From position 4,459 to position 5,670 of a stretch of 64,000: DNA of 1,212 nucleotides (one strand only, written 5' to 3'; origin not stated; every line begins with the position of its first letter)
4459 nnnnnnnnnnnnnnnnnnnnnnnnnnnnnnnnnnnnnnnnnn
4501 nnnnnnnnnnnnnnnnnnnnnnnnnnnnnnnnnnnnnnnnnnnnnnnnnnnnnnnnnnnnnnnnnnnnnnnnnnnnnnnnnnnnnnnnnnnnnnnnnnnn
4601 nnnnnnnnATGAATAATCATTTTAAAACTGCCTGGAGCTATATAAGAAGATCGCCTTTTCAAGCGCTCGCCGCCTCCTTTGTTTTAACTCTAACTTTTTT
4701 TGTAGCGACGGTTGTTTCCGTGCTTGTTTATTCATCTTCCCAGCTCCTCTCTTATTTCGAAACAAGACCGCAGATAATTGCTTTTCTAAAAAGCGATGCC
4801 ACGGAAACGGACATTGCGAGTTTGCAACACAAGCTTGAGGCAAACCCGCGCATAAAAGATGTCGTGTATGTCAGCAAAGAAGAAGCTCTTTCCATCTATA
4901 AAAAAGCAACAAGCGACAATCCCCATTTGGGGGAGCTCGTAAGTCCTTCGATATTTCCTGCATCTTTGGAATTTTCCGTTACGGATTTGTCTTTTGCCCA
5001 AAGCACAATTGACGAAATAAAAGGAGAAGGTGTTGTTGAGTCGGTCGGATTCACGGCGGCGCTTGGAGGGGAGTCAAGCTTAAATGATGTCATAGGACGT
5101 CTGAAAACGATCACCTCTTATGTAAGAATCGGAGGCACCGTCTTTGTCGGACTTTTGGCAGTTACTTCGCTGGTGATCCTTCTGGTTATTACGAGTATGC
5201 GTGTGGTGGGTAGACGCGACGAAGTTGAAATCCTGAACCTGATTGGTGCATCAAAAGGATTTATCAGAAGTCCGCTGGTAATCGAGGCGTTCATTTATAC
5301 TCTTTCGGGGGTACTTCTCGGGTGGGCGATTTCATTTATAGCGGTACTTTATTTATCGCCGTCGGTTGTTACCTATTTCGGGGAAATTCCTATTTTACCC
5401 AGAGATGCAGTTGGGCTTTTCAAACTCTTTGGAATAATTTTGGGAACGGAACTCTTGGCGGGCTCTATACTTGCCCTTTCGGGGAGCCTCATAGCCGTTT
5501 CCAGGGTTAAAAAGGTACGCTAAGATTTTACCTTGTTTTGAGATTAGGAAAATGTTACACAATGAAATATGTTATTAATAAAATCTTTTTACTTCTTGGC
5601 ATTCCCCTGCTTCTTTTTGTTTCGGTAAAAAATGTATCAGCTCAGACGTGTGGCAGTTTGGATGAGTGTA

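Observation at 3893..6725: FtsEX followed by a PcsB-like coiled-coil/Cys-His hydrolase: a complete divisome-coupled cell-wall hydrolase module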

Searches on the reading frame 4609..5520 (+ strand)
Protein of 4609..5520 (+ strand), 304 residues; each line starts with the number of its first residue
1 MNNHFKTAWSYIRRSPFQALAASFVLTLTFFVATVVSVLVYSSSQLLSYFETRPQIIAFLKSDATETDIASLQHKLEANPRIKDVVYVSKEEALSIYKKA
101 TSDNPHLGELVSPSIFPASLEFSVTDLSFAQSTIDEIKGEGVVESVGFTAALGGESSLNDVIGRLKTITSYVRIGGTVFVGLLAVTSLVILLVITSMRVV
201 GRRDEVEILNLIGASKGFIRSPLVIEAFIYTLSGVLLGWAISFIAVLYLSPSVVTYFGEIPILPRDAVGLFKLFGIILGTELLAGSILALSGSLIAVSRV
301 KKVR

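Call 3: search_protein_families(library=pfam, proteins=[window:4609-5520:+], max_evalue=0.1)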
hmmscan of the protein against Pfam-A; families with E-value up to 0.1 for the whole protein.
window:4609-5520:+ (304 aa): 2 families
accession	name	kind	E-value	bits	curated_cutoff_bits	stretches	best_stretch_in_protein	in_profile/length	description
PF18075.7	FtsX_ECD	-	2.7e-15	57.2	23.5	1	55-146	2-96/96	FtsX extracellular domain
PF02687.27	FtsX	-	7.9e-11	42.5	25.5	1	178-287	2-106/120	FtsX-like permease C-terminal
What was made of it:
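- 4747..5118 (+): FtsX extracellular domain (about residues 47-170), the presumed docking site for the coiled coil. FtsX_ECD Pfam match at residues 55-146 (call 3).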

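Call 4: search_protein_families(library=ncbifam, proteins=[window:4609-5520:+], max_evalue=0.1)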
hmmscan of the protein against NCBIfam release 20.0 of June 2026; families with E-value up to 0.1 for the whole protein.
window:4609-5520:+ (304 aa): 7 families
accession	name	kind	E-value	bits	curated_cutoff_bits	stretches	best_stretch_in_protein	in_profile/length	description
TIGR00439.2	FtsX_Gneg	equivalog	4e-39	134.5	255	1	3-299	3-289/292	permease-like cell division protein FtsX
NF038347.1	FtsX_Gpos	exception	1.5e-30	106.5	225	1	2-299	5-293/296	permease-like cell division protein FtsX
NF038346.1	FtsX_actino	exception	3.4e-20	72.6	250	1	61-299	73-304/308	permease-like cell division protein FtsX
TIGR02212.1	lolCE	equivalog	5.1e-05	22.4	362.45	1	191-251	284-344/411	lipoprotein-releasing ABC transporter permease subunit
NF003657.0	PRK05289.1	equivalog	0.077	12.1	226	0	150-214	137-200/264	acyl-ACP--UDP-N-acetylglucosamine O-acyltransferase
NF008357.0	PRK11146.1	exception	0.077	11.8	439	0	185-251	282-347/414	lipoprotein-releasing ABC transporter permease subunit LolE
TIGR02213.1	lolE_release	exception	0.084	11.7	540.35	0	186-251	280-344/411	lipoprotein-releasing ABC transporter permease subunit LolE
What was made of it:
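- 4609..5523 (+): ftsX, the permease-like subunit (304 aa), with four hydrophobic segments and a large loop between the first and second. NCBIfam FtsX equivalog models score below their cut-offs (134.5 against 255; call 4).
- On FtsEX (type VII ABC, cell-wall hydrolase regulator): TIGR00439 scores 134.5 against 255, NF038347 106.5 against 225, and NF038346 72.6 against 250 (call 4).
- FtsX scores below the NCBIfam FtsX equivalog cut-offs (call 4). FtsX scores below the NCBIfam FtsX cut-offs (call 4).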

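Call 26: search_solved_structures(query=window:4609-5520:+, max_evalue=0.001, show_alignments=2)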
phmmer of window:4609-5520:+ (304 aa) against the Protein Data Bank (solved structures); distinct sequences matched with E-value up to 0.001: 5.
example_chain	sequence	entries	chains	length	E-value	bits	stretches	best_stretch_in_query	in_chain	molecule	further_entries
8i6o_A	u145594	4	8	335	1.4e-12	50.8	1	15-258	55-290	Cell division protein FtsX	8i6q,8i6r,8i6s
8ymc_C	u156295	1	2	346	4.4e-12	49.2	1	8-254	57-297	Cell division protein FtsX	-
8hd0_C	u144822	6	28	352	5e-12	49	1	8-254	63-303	Cell division protein FtsX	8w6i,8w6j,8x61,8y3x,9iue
8idb_C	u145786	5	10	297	2.3e-05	27.2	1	67-254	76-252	Cell division protein FtsX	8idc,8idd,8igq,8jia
8tzj_C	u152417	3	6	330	0.00094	21.9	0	10-253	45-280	Cell division protein FtsX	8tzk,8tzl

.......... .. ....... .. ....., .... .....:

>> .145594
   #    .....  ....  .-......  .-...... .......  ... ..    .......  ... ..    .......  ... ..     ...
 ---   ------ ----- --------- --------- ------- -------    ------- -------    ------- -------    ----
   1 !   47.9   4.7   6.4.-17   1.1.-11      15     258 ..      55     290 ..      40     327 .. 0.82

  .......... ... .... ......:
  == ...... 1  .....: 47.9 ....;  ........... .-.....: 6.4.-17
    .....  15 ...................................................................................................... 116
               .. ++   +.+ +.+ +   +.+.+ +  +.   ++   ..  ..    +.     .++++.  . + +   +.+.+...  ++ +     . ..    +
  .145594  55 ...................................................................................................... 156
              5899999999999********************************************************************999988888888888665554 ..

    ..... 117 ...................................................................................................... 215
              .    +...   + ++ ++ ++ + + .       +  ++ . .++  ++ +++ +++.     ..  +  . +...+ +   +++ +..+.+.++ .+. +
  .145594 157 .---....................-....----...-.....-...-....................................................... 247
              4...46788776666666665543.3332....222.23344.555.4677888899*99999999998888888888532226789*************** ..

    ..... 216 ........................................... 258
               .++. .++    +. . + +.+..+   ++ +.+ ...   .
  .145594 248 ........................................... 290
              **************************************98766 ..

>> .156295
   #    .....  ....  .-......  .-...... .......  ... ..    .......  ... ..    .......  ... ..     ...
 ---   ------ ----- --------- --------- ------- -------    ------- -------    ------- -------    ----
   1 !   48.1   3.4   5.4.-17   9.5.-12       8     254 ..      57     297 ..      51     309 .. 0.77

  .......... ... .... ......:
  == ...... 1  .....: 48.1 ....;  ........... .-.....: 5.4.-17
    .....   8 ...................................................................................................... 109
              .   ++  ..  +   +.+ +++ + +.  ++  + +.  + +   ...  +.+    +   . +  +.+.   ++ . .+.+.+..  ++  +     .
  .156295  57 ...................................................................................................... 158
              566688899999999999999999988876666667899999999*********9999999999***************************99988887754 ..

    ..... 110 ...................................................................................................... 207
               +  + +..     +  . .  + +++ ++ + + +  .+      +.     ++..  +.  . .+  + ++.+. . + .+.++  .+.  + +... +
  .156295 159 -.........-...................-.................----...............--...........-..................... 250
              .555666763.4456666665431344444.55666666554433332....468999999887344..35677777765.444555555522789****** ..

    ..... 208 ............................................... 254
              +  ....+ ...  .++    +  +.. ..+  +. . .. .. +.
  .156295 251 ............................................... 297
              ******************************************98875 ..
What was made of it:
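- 4609..5523 (+): Pfam FtsX_ECD 57.2 bits (profile positions 2-96 of 96) and FtsX 42.5 bits (call 3). phmmer matches FtsX chains of solved FtsEX complexes 8i6o, 8hd0 and 8idb (call 26).
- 4747..5118 (+): The alignment to E. coli and P. aeruginosa FtsX covers the region between the first two membrane segments (call 26).
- FtsX has the FtsX_ECD and FtsX domains and matches FtsX chains of solved complexes (calls 3, 26).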
